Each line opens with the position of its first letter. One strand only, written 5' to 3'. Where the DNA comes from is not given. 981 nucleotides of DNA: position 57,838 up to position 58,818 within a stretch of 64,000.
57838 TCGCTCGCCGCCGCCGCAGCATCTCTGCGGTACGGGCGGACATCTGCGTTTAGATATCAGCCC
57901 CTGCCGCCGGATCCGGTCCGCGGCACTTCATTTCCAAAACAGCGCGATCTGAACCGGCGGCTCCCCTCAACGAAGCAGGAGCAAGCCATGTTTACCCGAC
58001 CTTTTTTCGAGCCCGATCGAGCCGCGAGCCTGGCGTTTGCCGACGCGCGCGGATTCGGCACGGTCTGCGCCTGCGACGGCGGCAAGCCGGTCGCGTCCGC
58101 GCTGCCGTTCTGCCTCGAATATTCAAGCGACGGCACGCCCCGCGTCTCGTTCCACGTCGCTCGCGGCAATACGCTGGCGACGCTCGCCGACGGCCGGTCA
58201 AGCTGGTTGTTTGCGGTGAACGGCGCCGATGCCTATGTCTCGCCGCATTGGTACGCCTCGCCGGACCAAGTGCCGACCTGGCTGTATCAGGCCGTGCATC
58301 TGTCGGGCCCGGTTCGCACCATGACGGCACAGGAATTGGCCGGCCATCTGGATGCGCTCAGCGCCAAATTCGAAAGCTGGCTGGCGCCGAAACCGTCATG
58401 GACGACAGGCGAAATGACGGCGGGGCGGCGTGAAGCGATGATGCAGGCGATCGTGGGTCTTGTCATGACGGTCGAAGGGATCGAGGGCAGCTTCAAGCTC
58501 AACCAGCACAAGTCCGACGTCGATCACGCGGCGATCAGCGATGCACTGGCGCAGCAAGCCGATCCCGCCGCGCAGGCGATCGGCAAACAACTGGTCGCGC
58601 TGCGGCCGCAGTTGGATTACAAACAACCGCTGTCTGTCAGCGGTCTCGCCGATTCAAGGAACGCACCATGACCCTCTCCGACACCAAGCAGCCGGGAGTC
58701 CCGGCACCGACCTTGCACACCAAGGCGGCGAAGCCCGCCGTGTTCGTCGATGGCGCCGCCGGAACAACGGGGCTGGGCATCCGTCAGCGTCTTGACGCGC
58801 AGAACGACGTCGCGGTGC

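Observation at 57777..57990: Candidate arginine-sensing leader upstream of the coupled paiB-argC pair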

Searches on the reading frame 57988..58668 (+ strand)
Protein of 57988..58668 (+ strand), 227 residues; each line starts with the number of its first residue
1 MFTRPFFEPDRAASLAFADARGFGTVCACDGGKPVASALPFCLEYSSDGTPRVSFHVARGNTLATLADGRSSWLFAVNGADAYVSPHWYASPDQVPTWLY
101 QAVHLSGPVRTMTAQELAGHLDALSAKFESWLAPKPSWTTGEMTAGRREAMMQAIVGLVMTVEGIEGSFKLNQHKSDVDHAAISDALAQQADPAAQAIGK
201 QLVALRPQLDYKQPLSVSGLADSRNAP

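Call 6: find_related_loci(query=window:57988-58668:+, collection=genome_contigs, flank=3000)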
Query window:57988-58668:+ (227 aa) in genome_contigs; peptide patterns used: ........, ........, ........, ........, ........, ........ (x = any residue, [..] = any of these).
62 stretches matched a pattern; 19 encode a relative of the query (tblastn E <= 1e-3); 19 distinct loci.
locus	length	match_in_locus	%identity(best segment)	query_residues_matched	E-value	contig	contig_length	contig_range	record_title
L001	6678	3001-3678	90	1-226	2e-133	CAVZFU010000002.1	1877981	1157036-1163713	MAG: uncultured Alphaproteobacteria bacterium isolate MFD05513.bin.1.78 genome assembly, contig: contig_2056, whole geno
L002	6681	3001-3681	84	1-227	6e-130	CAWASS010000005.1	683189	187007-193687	MAG: uncultured Alphaproteobacteria bacterium isolate MFD01213.bin.1.169 genome assembly, contig: contig_9945, whole gen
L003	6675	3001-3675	83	1-225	1e-125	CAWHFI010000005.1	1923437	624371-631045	MAG: uncultured Alphaproteobacteria bacterium isolate MFD04540.bin.2.39 genome assembly, contig: contig_4436, whole geno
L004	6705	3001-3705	80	1-227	7e-123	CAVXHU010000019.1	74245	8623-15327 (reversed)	MAG: uncultured Alphaproteobacteria bacterium isolate MFD05513.bin.2.179 genome assembly, contig: contig_29853, whole ge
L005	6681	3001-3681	78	1-227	2e-120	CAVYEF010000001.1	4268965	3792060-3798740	MAG: uncultured Alphaproteobacteria bacterium isolate MFD01213.bin.1.162 genome assembly, contig: contig_1158, whole gen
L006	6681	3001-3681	78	1-227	2e-118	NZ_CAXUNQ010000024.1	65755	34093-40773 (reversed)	MAG: uncultured Bradyrhizobium sp. isolate public_SRR14722133_metawrap_bin.1 public_SRR14722133_metawrap_bin.1_24, whole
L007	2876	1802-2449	82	1-208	3e-122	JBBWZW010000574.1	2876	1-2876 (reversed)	MAG: Burkholderiales bacterium isolate Holy_399 scaffold_1941990, whole genome shotgun sequence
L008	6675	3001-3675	81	1-225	2e-117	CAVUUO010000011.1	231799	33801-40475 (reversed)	MAG: uncultured Alphaproteobacteria bacterium isolate MFD01213.bin.2.11 genome assembly, contig: contig_3805, whole geno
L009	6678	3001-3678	79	1-226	5e-116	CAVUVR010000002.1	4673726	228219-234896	MAG: uncultured Alphaproteobacteria bacterium isolate MFD05537.bin.1.20 genome assembly, contig: contig_626, whole genom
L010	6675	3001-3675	79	1-225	1e-115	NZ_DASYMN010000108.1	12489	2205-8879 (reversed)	MAG: Bradyrhizobium sp. isolate SMAG_U4376 k141_1150460, whole genome shotgun sequence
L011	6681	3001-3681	78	1-227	1e-114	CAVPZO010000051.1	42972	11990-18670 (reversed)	MAG: uncultured Alphaproteobacteria bacterium isolate MFD01916.bin.2.7 genome assembly, contig: contig_2999, whole genom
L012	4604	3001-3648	81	1-208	9e-115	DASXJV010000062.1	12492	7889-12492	MAG TPA_asm: Bradyrhizobium sp. isolate SMAG_U5258 k141_2468679, whole genome shotgun sequence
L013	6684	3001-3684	77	1-221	2e-113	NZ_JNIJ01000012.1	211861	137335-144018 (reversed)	Bradyrhizobium sp. URHD0069 N554DRAFT_scaffold00009.9_C, whole genome shotgun sequence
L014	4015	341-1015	75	1-225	3e-112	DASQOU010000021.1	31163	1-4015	MAG TPA_asm: Bradyrhizobium sp. isolate SMAG_U10811 k141_2875344, whole genome shotgun sequence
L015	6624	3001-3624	78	1-208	9e-109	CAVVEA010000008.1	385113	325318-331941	MAG: uncultured Alphaproteobacteria bacterium isolate MFD02134.bin.1.91 genome assembly, contig: contig_19772, whole gen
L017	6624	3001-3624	61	1-208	4e-86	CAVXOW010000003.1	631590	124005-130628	MAG: uncultured Alphaproteobacteria bacterium isolate MFD00822.bin.1.199 genome assembly, contig: contig_29330, whole ge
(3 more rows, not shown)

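Call 19: search_protein_families(library=ncbifam, proteins=[window:57988-58668:+, L017:3686-4741:+, L001:1664-2749:+])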
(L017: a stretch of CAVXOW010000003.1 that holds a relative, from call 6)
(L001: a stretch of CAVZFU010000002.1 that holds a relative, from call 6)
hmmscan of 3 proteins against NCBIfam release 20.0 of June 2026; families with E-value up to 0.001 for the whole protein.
window:57988-58668:+ (227 aa): 0 families

L017:3686-4741:+ (352 aa): 7 families
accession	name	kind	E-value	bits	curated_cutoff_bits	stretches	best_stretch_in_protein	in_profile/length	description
TIGR01850.1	argC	equivalog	1.6e-119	399.2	233.6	1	6-352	2-345/345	N-acetyl-gamma-glutamyl-phosphate reductase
TIGR01851.1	argC_other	equivalog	1.4e-26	93.5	229.85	1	93-338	68-309/310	N-acetyl-gamma-glutamyl-phosphate reductase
NF006416.0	PRK08664.1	subfamily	1.3e-15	57.4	232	2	4-95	3-99/350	aspartate-semialdehyde dehydrogenase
TIGR00978.1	asd_EA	equivalog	5.1e-11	42.2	301.2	1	6-193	2-182/342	aspartate-semialdehyde dehydrogenase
NF011456.0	PRK14874.1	equivalog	3.4e-10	39.5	223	0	3-110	3-102/346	aspartate-semialdehyde dehydrogenase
TIGR01296.1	asd_B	equivalog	9.7e-05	21.6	324.2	0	139-197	107-166/339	aspartate-semialdehyde dehydrogenase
NF004224.0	PRK05671.1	equivalog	0.00048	19.7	284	0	1-110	1-102/336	aspartate-semialdehyde dehydrogenase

L001:1664-2749:+ (362 aa): 15 families
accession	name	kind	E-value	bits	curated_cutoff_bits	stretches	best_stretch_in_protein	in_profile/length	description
NF047979.1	lactonase_AidB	equivalog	1.4e-40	139.3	360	1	77-355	5-270/271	AidB family quorum-quenching N-acyl homoserine lactonase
NF047919.1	lactonase_YtnP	equivalog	1.5e-14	53.9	425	1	127-306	48-224/274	YtnP family quorum-quenching lactonase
NF045699.1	AHLLactAiiA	equivalog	2.7e-10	39.9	375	1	159-330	82-230/251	quorum-quenching N-acyl homoserine lactonase AiiA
NF033105.1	bla_subclass_B3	equivalog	1.1e-06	28.1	240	1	147-282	36-161/257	subclass B3 metallo-beta-lactamase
NF045700.1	AHLLactAttM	equivalog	2e-06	27.5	390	1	159-291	80-203/257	AttM family quorum-quenching N-acyl homoserine lactonase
NF047925.1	pyridox_lacton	equivalog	6.8e-06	26.1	325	1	159-276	75-194/268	4-pyridoxolactonase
NF012229.1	bla_class_B_core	domain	2.1e-05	24.7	100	1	129-276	18-138/139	metallo-beta-lactamase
NF000439.2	blaAIM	exception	2.1e-05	24.3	675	1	136-282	61-197/303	AIM family subclass B3 metallo-beta-lactamase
NF000287.1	SMB1_fam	exception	3.9e-05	23.1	400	1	116-272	24-169/280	SMB-1 family subclass B3 metallo-beta-lactamase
NF040874.1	blaPJM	exception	4.4e-05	23.2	630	0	134-196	59-123/301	PJM family subclass B3 metallo-beta-lactamase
NF000801.0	PRK00055.1-3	equivalog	0.00014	21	252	1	162-190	43-71/307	ribonuclease Z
TIGR02651.1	RNase_Z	equivalog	0.00044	19.4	292.95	1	162-190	41-69/302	ribonuclease Z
NF040470.1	blaEAM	exception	0.00059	18.9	660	0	151-187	98-134/318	EAM family subclass B3 metallo-beta-lactamase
NF000456.2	blaMSI-1_fam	exception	0.00066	19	550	0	146-273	60-174/289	MSI-1 family subclass B3 metallo-beta-lactamase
NF047339.1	blaCSR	exception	0.001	18.4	600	0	39-120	198-276/295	CSR family subclass B3 metallo-beta-lactamase-like protein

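Call 20: search_protein_families(library=pfam, proteins=[window:57988-58668:+, L017:3686-4741:+, L001:1664-2749:+])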
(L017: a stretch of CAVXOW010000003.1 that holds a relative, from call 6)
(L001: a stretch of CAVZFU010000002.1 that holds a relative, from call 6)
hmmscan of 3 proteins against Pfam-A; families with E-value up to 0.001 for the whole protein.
window:57988-58668:+ (227 aa): 1 family
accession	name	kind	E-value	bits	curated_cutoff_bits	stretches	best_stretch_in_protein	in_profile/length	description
PF04299.18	FMN_bind_2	-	4.8e-38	130.9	22.4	1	1-163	1-167/168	Putative FMN-binding domain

L017:3686-4741:+ (352 aa): 3 families
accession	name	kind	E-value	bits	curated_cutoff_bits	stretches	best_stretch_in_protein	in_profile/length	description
PF22698.1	Semialdhyde_dhC_1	-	7.9e-54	182.4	27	1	156-320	1-165/165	Semialdehyde dehydrogenase, dimerisation domain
PF01118.30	Semialdhyde_dh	-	1.3e-27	97.1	26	1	6-148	1-121/121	Semialdehyde dehydrogenase, NAD binding domain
PF02774.23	Semialdhyde_dhC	-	3.1e-15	57.2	26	1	167-323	3-184/184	Semialdehyde dehydrogenase, dimerisation domain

L001:1664-2749:+ (362 aa): 2 families
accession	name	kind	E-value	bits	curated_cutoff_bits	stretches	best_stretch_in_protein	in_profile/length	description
PF00753.33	Lactamase_B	-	5.3e-16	59.6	22.7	1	130-318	10-179/196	Metallo-beta-lactamase superfamily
PF12706.13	Lactamase_B_2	-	0.00017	21.7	27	1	139-194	4-52/200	Beta-lactamase superfamily domain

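Call 34: find_homologous_proteins(query=window:57988-58668:+, max_evalue=1e-20)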
Query window:57988-58668:+ (227 aa): 4468 proteins with E <= 1e-20 among 6423 candidates; the best 120 are listed.
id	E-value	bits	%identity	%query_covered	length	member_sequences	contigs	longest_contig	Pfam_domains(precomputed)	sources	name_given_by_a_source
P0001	9.5e-149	511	100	100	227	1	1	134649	PF04299.19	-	-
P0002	4.0e-136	470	92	100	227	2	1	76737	PF04299.19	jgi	jgi:transcriptional regulator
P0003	2.6e-133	461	91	100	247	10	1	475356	PF04299.19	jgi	jgi:transcriptional regulator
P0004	8.9e-133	459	89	100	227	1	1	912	PF04299.19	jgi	-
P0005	5.5e-131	453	89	100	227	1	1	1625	PF04299.19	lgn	-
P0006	3.5e-130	451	89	100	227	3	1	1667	PF04299.19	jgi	jgi:transcriptional regulator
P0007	8.1e-128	443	98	89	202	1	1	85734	PF04299.19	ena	-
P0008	1.4e-127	442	89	99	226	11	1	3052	PF04299.19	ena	-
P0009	2.3e-124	432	84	100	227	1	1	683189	PF04299.19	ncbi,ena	-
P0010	3.1e-123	428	86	98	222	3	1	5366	PF04299.19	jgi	-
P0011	2.7e-121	422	82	100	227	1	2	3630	PF04299.19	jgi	jgi:transcriptional regulator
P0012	5.9e-120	417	84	98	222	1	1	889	PF04299.19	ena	-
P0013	1.9e-119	415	85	98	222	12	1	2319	PF04299.19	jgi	jgi:transcriptional regulator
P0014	2.2e-119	415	81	100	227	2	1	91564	PF04299.19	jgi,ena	-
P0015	3.6e-119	415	81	100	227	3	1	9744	PF04299.19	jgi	jgi:transcriptional regulator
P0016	4.8e-119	414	89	92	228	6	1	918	PF04299.19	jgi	jgi:transcriptional regulator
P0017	1.1e-118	413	83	98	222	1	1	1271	PF04299.19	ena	-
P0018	1.2e-118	413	82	100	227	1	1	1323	PF04299.19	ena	-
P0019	1.7e-118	412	84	98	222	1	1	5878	PF04299.19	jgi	jgi:transcriptional regulator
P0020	1.9e-118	412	81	100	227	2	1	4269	PF04299.19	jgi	jgi:transcriptional regulator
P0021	2.3e-118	412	82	100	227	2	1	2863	PF04299.19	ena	-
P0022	3.6e-118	411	83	98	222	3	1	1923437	PF04299.19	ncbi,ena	-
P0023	4.6e-118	411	81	100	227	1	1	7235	PF04299.19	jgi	jgi:transcriptional regulator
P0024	4.9e-118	411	80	100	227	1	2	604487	PF04299.19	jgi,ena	jgi:transcriptional regulator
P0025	5.1e-118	411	83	96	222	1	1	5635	PF04299.19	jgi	jgi:transcriptional regulator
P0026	6.5e-118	410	82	100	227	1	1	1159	PF04299.19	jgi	jgi:transcriptional regulator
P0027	7.0e-118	410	82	98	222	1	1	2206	PF04299.19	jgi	jgi:transcriptional regulator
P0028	7.0e-118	410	81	100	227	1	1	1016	PF04299.19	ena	-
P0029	7.5e-118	410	80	100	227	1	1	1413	PF04299.19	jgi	jgi:transcriptional regulator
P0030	7.8e-118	410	80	100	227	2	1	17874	PF04299.19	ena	-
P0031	9.5e-118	410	81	100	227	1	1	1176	PF04299.19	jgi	jgi:transcriptional regulator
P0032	1.1e-117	410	81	100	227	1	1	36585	PF04299.19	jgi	jgi:transcriptional regulator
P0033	1.4e-117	409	80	100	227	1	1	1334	PF04299.19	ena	-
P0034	1.6e-117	409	79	100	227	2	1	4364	PF04299.19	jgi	jgi:transcriptional regulator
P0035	2.3e-117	409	81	100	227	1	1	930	PF04299.19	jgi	jgi:transcriptional regulator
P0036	3.4e-117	408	81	100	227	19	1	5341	PF04299.19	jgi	jgi:transcriptional regulator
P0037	4.0e-117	408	80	100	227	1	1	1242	PF04299.19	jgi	jgi:transcriptional regulator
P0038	7.7e-117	407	80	100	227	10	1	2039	PF04299.19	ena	-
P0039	8.4e-117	407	80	100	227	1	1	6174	PF04299.19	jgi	jgi:transcriptional regulator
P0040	1.4e-116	406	80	100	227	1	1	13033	PF04299.19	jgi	jgi:transcriptional regulator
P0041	1.6e-116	406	80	100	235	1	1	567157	PF04299.19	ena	-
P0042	2.1e-116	406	80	99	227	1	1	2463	PF04299.19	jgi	jgi:transcriptional regulator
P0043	2.1e-116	406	79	100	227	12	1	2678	PF04299.19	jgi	jgi:transcriptional regulator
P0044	2.5e-116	405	84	93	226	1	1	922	PF04299.19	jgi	jgi:transcriptional regulator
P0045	3.7e-116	405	80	100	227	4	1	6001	PF04299.19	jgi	jgi:transcriptional regulator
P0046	3.8e-116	405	81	100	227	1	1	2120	PF04299.19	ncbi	-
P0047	6.8e-116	404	81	99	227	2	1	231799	PF04299.19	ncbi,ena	-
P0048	7.5e-116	404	79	100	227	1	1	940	PF04299.19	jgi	jgi:transcriptional regulator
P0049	8.4e-116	404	79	100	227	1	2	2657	PF04299.19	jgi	jgi:transcriptional regulator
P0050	9.6e-116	403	80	100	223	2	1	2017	PF04299.19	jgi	jgi:transcriptional regulator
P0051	1.6e-115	403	80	100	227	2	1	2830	PF04299.19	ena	-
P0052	1.7e-115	403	80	100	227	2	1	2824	PF04299.19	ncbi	-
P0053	1.8e-115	402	80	100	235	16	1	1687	PF04299.19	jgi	jgi:transcriptional regulator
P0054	2.2e-115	402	82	96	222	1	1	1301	PF04299.19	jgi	jgi:transcriptional regulator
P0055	2.3e-115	402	80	100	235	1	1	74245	PF04299.19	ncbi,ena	-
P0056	2.7e-115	402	79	100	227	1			PF04299.19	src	-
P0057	3.5e-115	402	80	100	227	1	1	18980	PF04299.19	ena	-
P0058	4.4e-115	401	79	99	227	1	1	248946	PF04299.19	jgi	jgi:transcriptional regulator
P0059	4.5e-115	401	80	99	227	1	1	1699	PF04299.19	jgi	jgi:transcriptional regulator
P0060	4.8e-115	401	79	100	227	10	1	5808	PF04299.19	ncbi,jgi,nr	ncbi:MAG: transcriptional regulator [Bradyrhizobium sp.]|jgi:transcriptional regulator|nr:transcript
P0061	7.6e-115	400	82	96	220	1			PF04299.19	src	-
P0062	8.8e-115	400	80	100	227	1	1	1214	PF04299.19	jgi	jgi:transcriptional regulator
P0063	8.8e-115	400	79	100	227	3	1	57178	PF04299.19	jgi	jgi:transcriptional regulator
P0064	9.2e-115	400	80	100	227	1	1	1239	PF04299.19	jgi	jgi:transcriptional regulator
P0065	1.6e-114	399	80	100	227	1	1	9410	PF04299.19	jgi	jgi:transcriptional regulator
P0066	1.6e-114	399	79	100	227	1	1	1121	PF04299.19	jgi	jgi:transcriptional regulator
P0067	1.6e-114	399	79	100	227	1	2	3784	PF04299.19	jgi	jgi:transcriptional regulator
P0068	1.6e-114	399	78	99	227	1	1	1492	PF04299.19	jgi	jgi:transcriptional regulator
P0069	1.7e-114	399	79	99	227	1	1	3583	PF04299.19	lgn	-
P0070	1.9e-114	399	79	100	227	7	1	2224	PF04299.19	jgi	jgi:transcriptional regulator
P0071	2.2e-114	399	80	99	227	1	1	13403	PF04299.19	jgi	jgi:transcriptional regulator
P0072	2.3e-114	399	79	100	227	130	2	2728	PF04299.19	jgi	jgi:transcriptional regulator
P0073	2.3e-114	399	79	100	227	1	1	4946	PF04299.19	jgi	jgi:transcriptional regulator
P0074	2.7e-114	399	81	100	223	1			PF04299.19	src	-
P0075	2.9e-114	399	78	100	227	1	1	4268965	PF04299.19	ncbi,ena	-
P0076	3.3e-114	398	78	100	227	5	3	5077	PF04299.19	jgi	jgi:transcriptional regulator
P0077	4.1e-114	398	78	100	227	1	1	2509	PF04299.19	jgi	jgi:transcriptional regulator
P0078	4.1e-114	398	81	100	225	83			PF04299.19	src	-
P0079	4.3e-114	398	81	94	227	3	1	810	PF04299.19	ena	-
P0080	4.6e-114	398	80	100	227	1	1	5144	PF04299.19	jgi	jgi:transcriptional regulator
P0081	8.2e-114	397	78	100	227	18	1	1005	PF04299.19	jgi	jgi:transcriptional regulator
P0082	8.4e-114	397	79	100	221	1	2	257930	PF04299.19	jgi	jgi:transcriptional regulator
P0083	1.1e-113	397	78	100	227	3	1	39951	PF04299.19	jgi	jgi:transcriptional regulator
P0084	1.2e-113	397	80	100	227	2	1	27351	PF04299.19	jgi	jgi:transcriptional regulator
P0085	1.6e-113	396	79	100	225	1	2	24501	PF04299.19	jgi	jgi:transcriptional regulator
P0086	1.6e-113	396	79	100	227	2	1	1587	PF04299.19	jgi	jgi:transcriptional regulator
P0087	2.3e-113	396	79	100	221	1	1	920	PF04299.19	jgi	jgi:transcriptional regulator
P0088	2.5e-113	395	81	98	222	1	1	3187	PF04299.19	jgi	jgi:transcriptional regulator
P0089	2.6e-113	395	79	98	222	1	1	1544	PF04299.19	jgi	jgi:transcriptional regulator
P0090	3.3e-113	395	79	100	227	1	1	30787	PF04299.19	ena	-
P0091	4.0e-113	395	78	100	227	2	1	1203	PF04299.19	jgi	jgi:transcriptional regulator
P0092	4.2e-113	395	79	100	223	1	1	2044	PF04299.19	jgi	jgi:transcriptional regulator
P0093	4.5e-113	395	78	100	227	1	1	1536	PF04299.19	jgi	jgi:transcriptional regulator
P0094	4.7e-113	395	78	100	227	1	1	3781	PF04299.19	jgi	jgi:transcriptional regulator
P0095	6.5e-113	394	79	100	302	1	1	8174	PF04299.19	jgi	jgi:transcriptional regulator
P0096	6.9e-113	394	78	100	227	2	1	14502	PF04299.19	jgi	jgi:transcriptional regulator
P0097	7.1e-113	394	78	100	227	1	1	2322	PF04299.19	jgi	jgi:transcriptional regulator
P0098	7.5e-113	394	77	100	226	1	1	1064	PF04299.19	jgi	jgi:transcriptional regulator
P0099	7.5e-113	394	78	100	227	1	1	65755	PF04299.19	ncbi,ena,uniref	ncbi:FMN-binding negative transcriptional regulator [uncultured Bradyrhizobium sp.]|uniref:FMN-bindi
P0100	1.3e-112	393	82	93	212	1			PF04299.19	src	-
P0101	1.4e-112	393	78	100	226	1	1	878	PF04299.19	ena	-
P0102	1.8e-112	393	78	100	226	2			PF04299.19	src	-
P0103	2.4e-112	392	85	92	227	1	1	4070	PF04299.19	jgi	jgi:transcriptional regulator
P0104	2.5e-112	392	78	100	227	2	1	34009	PF04299.19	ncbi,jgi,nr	ncbi:MAG: transcriptional regulator [Bradyrhizobium sp.]|jgi:transcriptional regulator|nr:transcript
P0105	2.7e-112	392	78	100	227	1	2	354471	PF04299.19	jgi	jgi:transcriptional regulator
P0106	2.8e-112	392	78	100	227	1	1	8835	PF04299.19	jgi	jgi:transcriptional regulator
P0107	3.2e-112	392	78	98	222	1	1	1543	PF04299.19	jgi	-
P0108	3.2e-112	392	84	92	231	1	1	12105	PF04299.19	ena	-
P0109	3.9e-112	392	84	92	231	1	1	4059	PF04299.19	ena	-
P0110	4.1e-112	391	78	100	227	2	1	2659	PF04299.19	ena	-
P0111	4.4e-112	391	81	96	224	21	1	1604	PF04299.19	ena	-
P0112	4.5e-112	391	78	100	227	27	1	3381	PF04299.19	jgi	jgi:transcriptional regulator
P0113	4.6e-112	391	78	100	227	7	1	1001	PF04299.19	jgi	jgi:transcriptional regulator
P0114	6.0e-112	391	78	100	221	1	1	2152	PF04299.19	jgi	jgi:transcriptional regulator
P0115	8.5e-112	390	80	96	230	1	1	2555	PF04299.19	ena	-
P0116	8.6e-112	390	78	100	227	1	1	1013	PF04299.19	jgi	jgi:transcriptional regulator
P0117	8.7e-112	390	77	100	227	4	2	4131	PF04299.19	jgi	jgi:transcriptional regulator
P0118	9.3e-112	390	84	92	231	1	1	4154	PF04299.19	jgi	jgi:transcriptional regulator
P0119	9.9e-112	390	83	92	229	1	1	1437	PF04299.19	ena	-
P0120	1.1e-111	390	79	100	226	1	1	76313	PF04299.19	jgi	jgi:transcriptional regulator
